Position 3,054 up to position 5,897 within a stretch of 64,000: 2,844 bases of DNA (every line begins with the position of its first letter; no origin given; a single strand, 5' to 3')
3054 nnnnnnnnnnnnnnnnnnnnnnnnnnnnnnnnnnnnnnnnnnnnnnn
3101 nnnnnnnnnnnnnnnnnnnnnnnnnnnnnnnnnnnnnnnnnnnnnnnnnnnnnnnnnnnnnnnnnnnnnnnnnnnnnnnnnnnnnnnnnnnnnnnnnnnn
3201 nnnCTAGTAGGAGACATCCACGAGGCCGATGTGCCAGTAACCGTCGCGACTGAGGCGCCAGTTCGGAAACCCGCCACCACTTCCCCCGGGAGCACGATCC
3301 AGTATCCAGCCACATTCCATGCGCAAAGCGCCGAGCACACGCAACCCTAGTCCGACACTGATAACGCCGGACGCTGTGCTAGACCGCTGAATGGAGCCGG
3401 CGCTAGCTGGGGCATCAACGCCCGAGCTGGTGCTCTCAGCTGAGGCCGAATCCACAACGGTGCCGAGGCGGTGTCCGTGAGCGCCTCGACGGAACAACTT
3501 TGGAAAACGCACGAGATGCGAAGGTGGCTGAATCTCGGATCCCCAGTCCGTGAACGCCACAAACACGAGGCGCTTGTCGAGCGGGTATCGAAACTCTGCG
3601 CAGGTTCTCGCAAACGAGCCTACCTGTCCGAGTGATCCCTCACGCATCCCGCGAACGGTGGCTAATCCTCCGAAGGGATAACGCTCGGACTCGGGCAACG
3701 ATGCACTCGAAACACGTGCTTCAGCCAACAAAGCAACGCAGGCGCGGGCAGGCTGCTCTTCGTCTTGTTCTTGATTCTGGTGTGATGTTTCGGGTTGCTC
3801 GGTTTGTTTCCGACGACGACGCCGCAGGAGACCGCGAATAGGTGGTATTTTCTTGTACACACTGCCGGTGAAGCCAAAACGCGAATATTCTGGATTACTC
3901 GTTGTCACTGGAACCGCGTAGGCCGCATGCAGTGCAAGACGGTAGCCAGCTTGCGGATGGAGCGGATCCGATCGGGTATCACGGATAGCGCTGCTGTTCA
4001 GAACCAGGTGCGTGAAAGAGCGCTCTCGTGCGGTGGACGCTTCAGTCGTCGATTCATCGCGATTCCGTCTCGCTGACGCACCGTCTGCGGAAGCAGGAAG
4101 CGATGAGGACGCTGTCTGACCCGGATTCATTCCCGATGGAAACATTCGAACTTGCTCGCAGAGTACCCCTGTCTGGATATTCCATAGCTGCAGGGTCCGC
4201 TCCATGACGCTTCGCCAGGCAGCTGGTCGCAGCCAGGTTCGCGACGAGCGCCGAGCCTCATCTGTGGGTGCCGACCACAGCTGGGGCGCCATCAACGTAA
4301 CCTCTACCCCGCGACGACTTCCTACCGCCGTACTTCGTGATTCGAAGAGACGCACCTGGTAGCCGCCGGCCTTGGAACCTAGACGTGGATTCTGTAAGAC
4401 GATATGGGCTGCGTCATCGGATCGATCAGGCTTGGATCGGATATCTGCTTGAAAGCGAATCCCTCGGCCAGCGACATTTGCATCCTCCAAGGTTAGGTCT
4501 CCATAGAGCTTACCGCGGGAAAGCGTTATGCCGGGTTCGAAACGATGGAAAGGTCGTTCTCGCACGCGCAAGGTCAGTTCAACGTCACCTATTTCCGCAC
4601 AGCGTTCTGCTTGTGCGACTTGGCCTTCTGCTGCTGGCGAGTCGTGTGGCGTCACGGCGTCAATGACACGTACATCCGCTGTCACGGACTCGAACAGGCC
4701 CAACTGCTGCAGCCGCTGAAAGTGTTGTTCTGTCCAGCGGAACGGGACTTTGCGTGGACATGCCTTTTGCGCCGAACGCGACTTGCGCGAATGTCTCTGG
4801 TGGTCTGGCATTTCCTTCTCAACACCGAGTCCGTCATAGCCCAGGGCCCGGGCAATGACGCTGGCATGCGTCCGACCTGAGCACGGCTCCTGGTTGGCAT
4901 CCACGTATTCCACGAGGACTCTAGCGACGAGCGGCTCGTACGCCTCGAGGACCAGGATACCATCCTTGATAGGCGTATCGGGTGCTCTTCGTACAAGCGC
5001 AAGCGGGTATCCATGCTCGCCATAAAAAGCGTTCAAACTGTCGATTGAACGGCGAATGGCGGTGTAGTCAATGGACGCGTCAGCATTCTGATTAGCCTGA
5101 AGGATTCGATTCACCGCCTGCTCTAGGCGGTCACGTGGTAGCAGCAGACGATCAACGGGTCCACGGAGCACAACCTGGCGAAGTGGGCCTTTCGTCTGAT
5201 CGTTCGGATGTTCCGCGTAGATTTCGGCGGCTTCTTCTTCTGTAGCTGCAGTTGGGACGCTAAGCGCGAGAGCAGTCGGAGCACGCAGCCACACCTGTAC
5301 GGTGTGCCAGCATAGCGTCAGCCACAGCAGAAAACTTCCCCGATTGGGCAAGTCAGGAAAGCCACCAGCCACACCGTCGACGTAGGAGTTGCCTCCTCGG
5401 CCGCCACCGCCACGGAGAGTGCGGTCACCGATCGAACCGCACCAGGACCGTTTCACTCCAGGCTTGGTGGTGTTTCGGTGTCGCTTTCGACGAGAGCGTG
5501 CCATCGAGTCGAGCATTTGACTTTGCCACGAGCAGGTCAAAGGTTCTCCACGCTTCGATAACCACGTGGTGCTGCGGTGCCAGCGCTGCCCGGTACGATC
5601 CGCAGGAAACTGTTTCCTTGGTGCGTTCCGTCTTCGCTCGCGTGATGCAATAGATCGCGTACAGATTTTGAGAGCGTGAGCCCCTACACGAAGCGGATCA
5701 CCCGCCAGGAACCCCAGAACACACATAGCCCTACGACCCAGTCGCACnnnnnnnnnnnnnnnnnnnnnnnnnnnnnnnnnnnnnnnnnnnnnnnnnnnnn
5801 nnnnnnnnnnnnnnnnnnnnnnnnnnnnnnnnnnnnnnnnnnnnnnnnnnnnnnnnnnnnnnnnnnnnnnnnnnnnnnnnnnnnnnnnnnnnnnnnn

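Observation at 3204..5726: Omp85-family barrel with POTRA domain and a poly-glycine stretch in its N-terminal extension, the configuration of plastid Toc75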

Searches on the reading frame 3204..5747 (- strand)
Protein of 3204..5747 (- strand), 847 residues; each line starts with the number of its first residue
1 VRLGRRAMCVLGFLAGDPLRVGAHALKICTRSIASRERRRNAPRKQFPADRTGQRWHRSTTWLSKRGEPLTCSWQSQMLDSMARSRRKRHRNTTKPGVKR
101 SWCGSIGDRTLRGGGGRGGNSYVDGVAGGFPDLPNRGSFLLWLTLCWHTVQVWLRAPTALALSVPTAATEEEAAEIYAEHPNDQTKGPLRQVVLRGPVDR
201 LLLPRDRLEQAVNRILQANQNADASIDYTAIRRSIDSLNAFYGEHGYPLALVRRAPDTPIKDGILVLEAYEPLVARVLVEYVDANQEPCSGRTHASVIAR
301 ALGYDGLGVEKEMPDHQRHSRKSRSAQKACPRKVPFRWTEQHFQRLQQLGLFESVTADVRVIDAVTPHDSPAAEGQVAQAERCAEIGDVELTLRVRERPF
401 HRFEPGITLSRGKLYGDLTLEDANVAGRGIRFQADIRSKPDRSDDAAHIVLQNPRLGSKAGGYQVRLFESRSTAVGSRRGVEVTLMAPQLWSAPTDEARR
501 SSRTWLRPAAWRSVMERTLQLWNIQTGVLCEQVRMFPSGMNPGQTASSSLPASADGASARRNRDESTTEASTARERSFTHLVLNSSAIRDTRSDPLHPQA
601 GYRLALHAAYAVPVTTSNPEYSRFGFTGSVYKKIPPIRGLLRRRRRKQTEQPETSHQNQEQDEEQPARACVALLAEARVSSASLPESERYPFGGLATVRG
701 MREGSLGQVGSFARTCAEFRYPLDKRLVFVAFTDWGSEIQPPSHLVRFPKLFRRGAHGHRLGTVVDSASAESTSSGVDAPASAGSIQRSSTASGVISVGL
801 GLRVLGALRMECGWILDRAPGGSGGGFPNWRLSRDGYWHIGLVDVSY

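Call 3: search_protein_families(library=pfam, proteins=[window:3204-5747:-], max_evalue=1)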
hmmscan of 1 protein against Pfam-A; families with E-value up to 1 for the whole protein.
window:3204-5747:- (847 aa): 3 families
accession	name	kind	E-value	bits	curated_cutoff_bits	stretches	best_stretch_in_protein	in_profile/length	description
PF01103.29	Omp85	-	1e-12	48.7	24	1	561-805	98-292/325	Omp85 superfamily domain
PF08479.16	POTRA_2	-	0.072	13.4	24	1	215-268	22-72/76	POTRA domain, ShlB-type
PF07244.20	POTRA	-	0.29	12.3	21.3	0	220-257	25-62/79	Surface antigen variable number repeat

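Call 4: search_protein_families(library=ncbifam, proteins=[window:3204-5747:-], max_evalue=1)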
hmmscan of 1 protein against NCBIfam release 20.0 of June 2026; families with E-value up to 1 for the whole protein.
window:3204-5747:- (847 aa): 3 families
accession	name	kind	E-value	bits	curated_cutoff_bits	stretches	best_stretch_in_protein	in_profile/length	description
TIGR00992.1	3a0901s03IAP75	subfamily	3.6e-16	58.6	1163.25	2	582-754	529-678/718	IAP75 family chloroplast envelope protein translocase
TIGR03303.1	OM_YaeT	equivalog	1.1e-06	27.4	297.15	1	386-636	383-587/741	outer membrane protein assembly factor BamA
NF047779.1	Omp85_fam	subfamily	0.1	12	200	1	574-634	219-278/423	Omp85 family outer membrane protein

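Call 5: search_solved_structures(query=window:3204-5747:-, max_evalue=10, show_alignments=3)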
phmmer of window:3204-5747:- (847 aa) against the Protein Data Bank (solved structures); distinct sequences matched with E-value up to 10: 1.
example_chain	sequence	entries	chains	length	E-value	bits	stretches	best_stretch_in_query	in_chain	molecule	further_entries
2x8x_X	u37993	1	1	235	0.00012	23.5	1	223-303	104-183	TLR1789 PROTEIN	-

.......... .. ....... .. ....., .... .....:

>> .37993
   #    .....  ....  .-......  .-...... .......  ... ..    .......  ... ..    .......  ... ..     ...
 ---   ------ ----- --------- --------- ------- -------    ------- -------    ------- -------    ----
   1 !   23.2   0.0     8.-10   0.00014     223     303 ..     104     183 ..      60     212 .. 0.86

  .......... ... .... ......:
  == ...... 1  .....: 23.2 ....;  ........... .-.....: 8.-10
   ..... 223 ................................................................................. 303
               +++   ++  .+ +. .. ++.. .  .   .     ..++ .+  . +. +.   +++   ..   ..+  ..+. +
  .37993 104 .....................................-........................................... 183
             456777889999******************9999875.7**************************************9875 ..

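Call 6: find_homologous_proteins(query=window:3204-5747:-)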
Query window:3204-5747:- (847 aa): 3 proteins with E <= 0.001 among 8000 candidates.
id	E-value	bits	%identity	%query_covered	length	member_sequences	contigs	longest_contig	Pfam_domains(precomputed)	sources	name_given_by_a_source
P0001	0.0e+0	1735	100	90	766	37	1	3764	PF01103.30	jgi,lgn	jgi:outer membrane protein assembly factor BamA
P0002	1.2e-270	918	62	79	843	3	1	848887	PF01103.30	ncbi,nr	ncbi:hypothetical protein CCYA_CCYA02G0719 [Cyanidiococcus yangmingshanensis]|nr:hypothetical protei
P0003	2.2e-261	888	60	80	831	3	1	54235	PF01103.30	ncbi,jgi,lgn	jgi:outer membrane protein assembly factor BamA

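Call 8: list_cluster_members(proteins=[P0001, P0002, P0003])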
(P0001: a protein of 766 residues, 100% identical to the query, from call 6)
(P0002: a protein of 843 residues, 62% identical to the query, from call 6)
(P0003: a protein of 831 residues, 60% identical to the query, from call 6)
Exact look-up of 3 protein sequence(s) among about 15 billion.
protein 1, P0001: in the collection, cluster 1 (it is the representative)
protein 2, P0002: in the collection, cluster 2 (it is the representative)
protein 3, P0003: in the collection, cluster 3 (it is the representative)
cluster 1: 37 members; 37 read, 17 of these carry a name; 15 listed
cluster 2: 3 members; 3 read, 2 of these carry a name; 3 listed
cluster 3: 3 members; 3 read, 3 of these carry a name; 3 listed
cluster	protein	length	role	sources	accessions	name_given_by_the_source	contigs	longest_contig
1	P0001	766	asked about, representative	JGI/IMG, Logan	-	outer membrane protein assembly factor BamA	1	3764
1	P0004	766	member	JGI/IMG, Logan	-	outer membrane protein assembly factor BamA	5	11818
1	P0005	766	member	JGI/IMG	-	outer membrane protein assembly factor BamA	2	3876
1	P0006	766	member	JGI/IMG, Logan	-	outer membrane protein assembly factor BamA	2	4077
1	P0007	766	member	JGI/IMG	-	outer membrane protein assembly factor BamA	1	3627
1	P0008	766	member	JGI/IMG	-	outer membrane protein assembly factor BamA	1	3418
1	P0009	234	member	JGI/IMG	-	hypothetical protein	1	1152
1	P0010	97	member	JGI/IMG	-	hypothetical protein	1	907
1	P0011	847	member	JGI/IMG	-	outer membrane protein assembly factor BamA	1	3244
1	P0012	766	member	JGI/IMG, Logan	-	outer membrane protein assembly factor BamA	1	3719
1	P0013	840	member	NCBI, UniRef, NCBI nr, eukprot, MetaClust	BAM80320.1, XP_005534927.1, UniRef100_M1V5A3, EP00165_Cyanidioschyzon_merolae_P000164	similar to chloroplast import-associated channel Toc75 [Cyanidioschyzon merolae strain ... | Similar to chloroplast import-associated channel Toc75 n=1 Tax=Cyanidioschyzon merolae ... | XP_005534927.1 similar to chloroplast import-associated channel Toc75 [Cyanidioschyzon ...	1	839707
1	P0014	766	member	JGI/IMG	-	outer membrane protein assembly factor BamA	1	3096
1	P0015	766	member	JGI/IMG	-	outer membrane protein assembly factor BamA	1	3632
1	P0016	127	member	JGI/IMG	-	hypothetical protein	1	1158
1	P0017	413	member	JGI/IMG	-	hypothetical protein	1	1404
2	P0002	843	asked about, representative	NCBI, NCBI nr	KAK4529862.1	hypothetical protein CCYA_CCYA02G0719 [Cyanidiococcus yangmingshanensis]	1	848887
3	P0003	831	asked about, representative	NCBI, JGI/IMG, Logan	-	outer membrane protein assembly factor BamA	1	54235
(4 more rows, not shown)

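Call 10: search_solved_structures(query=A1, max_evalue=10)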
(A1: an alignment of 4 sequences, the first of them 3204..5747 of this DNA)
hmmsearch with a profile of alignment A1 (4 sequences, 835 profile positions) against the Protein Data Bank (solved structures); distinct sequences matched with E-value up to 10: 5.
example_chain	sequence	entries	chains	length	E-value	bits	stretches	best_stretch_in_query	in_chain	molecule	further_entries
2x8x_X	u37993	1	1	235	1.8e-06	29.6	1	223-298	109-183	TLR1789 PROTEIN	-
3mc8_A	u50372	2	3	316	0.0021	19.4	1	225-297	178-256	Alr2269 protein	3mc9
1kn6_A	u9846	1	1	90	0.066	14.4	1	282-345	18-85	Prohormone Convertase 1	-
7vcf_B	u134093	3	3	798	0.47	11.6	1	666-754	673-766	Toc75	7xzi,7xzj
9fid_D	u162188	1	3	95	0.84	10.8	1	282-344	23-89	Neuroendocrine convertase 1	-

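Call 29: search_protein_representatives(alignment_id=A1)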
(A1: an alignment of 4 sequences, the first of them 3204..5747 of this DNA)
Query: 4 sequences, 835 profile positions. Proteins with E-value up to 0.001 (for the whole library): 53; up to 1e-10: 10; up to 1e-30: 2. The best 53 are listed.
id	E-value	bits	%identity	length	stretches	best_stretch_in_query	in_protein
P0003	0.0e+00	1599.5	-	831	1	3-835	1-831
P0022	1.3e-136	473.3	-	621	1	194-835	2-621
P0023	4.6e-28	114.2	-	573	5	390-521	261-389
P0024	3.2e-19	85.0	-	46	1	793-835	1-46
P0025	8.7e-18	80.2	-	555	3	389-470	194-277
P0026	1.0e-14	70.0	-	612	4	390-485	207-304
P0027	9.5e-12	60.3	-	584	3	390-471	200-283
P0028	1.6e-11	59.5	-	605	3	389-472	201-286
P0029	2.0e-11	59.2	-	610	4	391-474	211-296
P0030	2.4e-11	58.9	-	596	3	390-461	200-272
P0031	2.7e-10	55.4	-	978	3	220-297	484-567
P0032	4.3e-10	54.8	-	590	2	221-296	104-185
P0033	4.6e-10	54.7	-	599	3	391-461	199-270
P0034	1.1e-09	53.5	-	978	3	678-718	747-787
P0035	2.5e-09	52.3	-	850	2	677-736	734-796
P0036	2.7e-09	52.1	-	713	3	673-740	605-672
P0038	4.6e-09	51.4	-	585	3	386-460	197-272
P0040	9.0e-09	50.4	-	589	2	388-471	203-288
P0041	2.9e-08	48.8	-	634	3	380-463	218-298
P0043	4.7e-08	48.0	-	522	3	675-733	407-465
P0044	5.4e-08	47.9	-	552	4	391-471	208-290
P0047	1.9e-07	46.1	-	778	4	394-471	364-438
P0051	7.9e-06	40.7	-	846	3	662-716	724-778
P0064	2.0e-04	36.1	-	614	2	664-729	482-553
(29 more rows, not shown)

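Call 31: predict_structure(alignment_id=A1)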
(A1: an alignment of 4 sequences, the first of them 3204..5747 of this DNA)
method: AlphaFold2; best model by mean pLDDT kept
length: 847 residues; sequences in the alignment: 4
mean_pLDDT: 33.0   pTM: 0.25
mean pLDDT of the five models: 33.0, 30.6, 27.1, 26.4, 26.2
residues with pLDDT >= 90: 0; 70-90: 49; 50-70: 39; < 50: 759
segments of 3 or more residues with pLDDT < 50: 1-168, 197-202, 243-250, 271-847
pLDDT, mean of each block of 10 residues (from residue 1): 29 28 28 25 27 25 23 22 25 25 24 25 27 33 33 30 35 61 77 56 59 77 76 69 45 69 68 31 27 31 32 33 33 32 35 33 35 37 32 30 25 27 30 32 32 30 35 35 33 28 29 34 27 26 26 23 26 25 26 30 26 27 27 27 28 31 28 26 30 26 25 28 29 26 28 25 25 24 26 23 28 32 33 31 28
secondary structure, 60 per line:
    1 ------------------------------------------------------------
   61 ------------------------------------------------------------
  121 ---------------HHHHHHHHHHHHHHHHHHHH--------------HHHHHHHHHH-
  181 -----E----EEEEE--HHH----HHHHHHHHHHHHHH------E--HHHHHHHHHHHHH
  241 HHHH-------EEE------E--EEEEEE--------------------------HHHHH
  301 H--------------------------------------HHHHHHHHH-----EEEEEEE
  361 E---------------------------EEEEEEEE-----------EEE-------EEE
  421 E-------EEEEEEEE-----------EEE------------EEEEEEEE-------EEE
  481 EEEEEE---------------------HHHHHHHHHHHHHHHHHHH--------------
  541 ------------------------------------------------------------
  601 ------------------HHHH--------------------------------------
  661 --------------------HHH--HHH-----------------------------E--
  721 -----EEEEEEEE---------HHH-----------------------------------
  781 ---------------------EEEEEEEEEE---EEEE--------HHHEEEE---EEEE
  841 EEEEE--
elements in order (helices of 4 or more, strands of 3 or more residues): H136-155 H170-179 E191-195 H205-218 H228-244 E252-254 E264-269 H296-301 H340-348 E354-361 E389-396 E408-410 E418-421 E429-436 E448-450 E463-470 E478-486 H508-526 H619-622 E726-733 E802-811 E815-818 E830-833 E837-845

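Call 32: list_cluster_members(proteins=[P0022, P0023, P0025, P0026, P0036, P0034, P0051, P0064, P0043, P0047])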
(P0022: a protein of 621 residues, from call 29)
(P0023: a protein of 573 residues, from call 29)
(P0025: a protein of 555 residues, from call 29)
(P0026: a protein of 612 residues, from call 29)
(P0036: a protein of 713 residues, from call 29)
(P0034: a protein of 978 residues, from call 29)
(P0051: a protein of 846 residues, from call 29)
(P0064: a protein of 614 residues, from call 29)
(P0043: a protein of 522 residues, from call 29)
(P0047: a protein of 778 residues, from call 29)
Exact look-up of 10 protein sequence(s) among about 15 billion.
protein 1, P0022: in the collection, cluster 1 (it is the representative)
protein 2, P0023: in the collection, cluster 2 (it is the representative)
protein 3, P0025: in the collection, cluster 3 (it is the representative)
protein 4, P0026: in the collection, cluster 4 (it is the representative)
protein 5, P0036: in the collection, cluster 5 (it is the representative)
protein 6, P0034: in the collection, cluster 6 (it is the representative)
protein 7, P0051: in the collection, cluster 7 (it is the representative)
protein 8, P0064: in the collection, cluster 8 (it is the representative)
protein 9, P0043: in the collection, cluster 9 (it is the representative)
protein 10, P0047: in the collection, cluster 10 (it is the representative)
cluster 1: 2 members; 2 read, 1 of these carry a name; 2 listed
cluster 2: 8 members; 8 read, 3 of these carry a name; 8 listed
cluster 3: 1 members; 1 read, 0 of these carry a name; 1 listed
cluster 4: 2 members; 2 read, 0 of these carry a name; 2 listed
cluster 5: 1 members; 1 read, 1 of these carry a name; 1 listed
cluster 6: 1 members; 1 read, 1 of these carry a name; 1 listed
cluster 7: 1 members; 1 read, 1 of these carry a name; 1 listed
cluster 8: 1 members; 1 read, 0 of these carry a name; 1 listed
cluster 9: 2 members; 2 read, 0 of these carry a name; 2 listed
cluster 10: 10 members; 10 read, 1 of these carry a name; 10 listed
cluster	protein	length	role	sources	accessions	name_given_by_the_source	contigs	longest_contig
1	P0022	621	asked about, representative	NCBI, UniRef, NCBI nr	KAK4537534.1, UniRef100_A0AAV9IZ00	hypothetical protein CDCA_CDCA13G3559 [Cyanidium caldarium] | Bacterial surface antigen (D15) domain-containing protein n=1 Tax=Cyanidium caldarium ...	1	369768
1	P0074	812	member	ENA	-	-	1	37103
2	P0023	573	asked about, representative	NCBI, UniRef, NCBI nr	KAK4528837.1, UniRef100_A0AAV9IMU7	hypothetical protein GAYE_SCF65G6784 [Galdieria yellowstonensis] | Bacterial surface antigen (D15) domain-containing protein n=1 Tax=Galdieria ...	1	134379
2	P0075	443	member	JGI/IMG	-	outer membrane protein insertion porin family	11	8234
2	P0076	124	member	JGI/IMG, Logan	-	hypothetical protein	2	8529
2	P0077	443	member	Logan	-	-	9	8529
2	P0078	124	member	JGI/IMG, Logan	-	-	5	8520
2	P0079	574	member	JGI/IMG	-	-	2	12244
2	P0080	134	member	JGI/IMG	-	-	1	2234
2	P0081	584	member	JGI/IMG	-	-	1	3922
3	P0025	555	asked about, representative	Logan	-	-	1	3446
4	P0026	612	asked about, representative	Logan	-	-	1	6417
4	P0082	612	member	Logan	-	-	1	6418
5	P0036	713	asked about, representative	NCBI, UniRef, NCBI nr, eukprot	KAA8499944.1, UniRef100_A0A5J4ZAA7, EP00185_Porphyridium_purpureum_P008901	hypothetical protein FVE85_7529 [Porphyridium purpureum] | Bacterial surface antigen (D15) domain-containing protein n=1 Tax=Porphyridium purpureum ... | POR8331..scf295_1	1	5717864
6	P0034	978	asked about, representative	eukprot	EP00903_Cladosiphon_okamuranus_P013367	g12458.t1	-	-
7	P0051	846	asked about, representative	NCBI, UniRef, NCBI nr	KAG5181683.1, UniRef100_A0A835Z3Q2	hypothetical protein JKP88DRAFT_263504 [Tribonema minus] | Bacterial surface antigen (D15) domain-containing protein n=1 Tax=Tribonema minus ...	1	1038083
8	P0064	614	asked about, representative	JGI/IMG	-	-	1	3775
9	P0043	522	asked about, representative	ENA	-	-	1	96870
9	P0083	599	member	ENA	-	-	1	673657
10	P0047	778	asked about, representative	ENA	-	-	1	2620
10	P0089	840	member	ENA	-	-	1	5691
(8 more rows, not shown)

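Call 36: search_solved_structures(query=A2, max_evalue=10)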
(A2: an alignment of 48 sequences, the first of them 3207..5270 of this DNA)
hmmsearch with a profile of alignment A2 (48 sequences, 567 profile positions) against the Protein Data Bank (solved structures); distinct sequences matched with E-value up to 10: 85 (the best 60 are shown).
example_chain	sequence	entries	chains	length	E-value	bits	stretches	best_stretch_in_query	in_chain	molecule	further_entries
9ccg_A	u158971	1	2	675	5.9e-91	309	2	20-562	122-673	POTRA domain-containing protein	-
8xnb_A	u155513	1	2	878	5.8e-68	233.1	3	16-561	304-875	Outer membrane protein assembly factor BamA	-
3mc8_A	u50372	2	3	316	1e-67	232.3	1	15-226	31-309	Alr2269 protein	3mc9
2x8x_X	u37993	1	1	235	2.2e-67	231.2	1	15-226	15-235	TLR1789 PROTEIN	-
7vcf_B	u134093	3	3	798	4e-56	194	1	48-563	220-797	Toc75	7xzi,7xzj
4k3b_A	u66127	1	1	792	4.7e-53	183.9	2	47-562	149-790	Outer membrane protein assembly factor BamA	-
9cmw_A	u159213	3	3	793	5.2e-53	183.7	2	48-562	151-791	Outer membrane protein assembly factor BamA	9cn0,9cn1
9pxg_A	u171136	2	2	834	8.6e-51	176.4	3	44-562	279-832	Outer membrane protein assembly factor BamA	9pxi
9pxj_A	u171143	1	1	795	1.7e-49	172.1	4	44-478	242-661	BamA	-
8adg_A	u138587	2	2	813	2.7e-48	168.2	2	45-562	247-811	Outer membrane protein assembly factor BamA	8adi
5d0o_A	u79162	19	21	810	2.7e-48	168.2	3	45-562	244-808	Outer membrane protein assembly factor BamA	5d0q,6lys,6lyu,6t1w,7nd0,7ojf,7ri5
28jq_A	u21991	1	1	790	2.8e-48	168.2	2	45-562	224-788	Outer membrane protein assembly factor BamA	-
28jr_A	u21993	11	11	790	2.9e-48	168.1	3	45-562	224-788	Outer membrane protein assembly factor BamA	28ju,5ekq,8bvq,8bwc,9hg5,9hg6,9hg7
5ayw_A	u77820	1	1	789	2.9e-48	168.1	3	45-562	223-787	Outer membrane protein assembly factor BamA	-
28jl_A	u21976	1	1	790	3.1e-48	168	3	45-562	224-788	Outer membrane protein assembly factor BamA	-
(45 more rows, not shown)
